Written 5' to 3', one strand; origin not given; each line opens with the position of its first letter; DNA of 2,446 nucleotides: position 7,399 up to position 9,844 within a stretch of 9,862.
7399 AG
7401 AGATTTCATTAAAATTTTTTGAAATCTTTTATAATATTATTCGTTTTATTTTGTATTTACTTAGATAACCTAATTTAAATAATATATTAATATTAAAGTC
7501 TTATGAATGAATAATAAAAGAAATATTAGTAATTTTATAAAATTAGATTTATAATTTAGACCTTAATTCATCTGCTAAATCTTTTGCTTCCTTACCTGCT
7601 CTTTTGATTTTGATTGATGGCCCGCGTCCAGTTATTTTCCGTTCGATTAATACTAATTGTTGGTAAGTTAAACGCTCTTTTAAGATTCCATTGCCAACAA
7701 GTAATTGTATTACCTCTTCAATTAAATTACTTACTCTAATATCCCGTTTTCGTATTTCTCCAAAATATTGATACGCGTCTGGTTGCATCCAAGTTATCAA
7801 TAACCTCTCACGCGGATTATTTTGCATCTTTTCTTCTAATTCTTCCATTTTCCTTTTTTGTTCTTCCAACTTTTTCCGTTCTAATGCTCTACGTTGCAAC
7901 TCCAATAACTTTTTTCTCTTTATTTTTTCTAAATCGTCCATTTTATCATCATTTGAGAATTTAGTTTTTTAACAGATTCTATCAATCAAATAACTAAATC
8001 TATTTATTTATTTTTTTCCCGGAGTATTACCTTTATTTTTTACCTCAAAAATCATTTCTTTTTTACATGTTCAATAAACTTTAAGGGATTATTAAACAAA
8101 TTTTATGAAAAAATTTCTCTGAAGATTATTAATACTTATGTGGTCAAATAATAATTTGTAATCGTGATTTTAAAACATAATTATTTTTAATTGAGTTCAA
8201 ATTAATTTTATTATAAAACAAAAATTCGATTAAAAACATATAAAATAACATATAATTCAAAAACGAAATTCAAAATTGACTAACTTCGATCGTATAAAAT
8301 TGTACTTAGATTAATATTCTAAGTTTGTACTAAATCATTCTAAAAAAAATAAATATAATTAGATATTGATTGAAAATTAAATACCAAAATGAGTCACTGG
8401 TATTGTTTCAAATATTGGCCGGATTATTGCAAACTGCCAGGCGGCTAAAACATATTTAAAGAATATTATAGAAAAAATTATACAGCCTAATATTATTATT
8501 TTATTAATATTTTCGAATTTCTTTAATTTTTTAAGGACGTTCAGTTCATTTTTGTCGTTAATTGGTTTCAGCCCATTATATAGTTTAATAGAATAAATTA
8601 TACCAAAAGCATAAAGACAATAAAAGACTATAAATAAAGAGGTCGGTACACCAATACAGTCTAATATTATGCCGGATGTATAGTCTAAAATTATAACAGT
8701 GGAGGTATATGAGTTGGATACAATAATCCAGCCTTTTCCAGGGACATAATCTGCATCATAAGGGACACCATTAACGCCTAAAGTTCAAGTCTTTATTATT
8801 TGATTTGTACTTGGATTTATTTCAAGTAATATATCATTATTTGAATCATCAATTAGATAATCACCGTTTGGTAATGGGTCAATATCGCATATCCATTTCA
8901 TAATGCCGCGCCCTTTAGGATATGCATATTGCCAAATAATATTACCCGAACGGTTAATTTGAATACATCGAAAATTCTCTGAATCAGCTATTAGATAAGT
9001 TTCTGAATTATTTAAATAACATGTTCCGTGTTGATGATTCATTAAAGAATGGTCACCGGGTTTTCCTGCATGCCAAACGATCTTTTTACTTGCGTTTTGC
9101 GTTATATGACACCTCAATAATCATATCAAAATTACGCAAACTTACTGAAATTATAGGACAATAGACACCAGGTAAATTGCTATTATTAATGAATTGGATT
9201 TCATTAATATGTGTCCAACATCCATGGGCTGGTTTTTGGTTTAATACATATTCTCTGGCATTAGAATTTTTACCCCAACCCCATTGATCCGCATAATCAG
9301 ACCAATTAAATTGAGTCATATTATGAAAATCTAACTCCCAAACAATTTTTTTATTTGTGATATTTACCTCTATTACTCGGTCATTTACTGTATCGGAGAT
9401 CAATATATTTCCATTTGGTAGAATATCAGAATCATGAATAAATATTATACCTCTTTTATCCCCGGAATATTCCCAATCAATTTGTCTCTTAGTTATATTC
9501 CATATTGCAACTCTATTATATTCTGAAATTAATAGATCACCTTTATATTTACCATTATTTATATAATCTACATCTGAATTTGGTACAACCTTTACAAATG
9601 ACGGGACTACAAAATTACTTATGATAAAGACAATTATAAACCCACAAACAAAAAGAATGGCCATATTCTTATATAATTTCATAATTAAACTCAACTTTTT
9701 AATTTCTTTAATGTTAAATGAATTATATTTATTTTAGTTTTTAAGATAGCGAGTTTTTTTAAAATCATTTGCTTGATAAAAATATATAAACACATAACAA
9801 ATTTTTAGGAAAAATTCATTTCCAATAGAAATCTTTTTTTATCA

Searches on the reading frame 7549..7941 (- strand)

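Call 14: search_protein_families(library=pfam, proteins=[window:7549-7941:-], max_evalue=0.01)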
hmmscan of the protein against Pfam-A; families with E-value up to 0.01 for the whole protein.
window:7549-7941:- (130 aa): 1 family
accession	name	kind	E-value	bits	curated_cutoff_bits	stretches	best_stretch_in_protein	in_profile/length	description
PF01984.25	dsDNA_bind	-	3.6e-05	24.4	26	1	7-112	1-101/106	Double-stranded DNA-binding domain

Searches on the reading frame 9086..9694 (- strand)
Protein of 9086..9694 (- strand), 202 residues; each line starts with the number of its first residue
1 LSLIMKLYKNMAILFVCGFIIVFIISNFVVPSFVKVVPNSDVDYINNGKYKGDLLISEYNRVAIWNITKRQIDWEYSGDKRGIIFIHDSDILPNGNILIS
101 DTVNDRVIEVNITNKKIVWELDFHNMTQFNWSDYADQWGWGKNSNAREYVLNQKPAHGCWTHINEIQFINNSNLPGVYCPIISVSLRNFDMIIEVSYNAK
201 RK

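Call 14: search_protein_families(library=pfam, proteins=[window:9086-9694:-], max_evalue=0.01)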
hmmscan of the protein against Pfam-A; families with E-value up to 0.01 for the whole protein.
window:9086-9694:- (202 aa): 2 families
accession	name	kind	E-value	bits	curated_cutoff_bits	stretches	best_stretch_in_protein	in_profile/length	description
PF05935.17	Arylsulfotrans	-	3.9e-07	29.8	24.2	1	60-200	69-207/374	Arylsulfotransferase (ASST)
PF14269.12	Arylsulfotran_2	-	0.0083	16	27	0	89-123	267-300/301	Arylsulfotransferase (ASST)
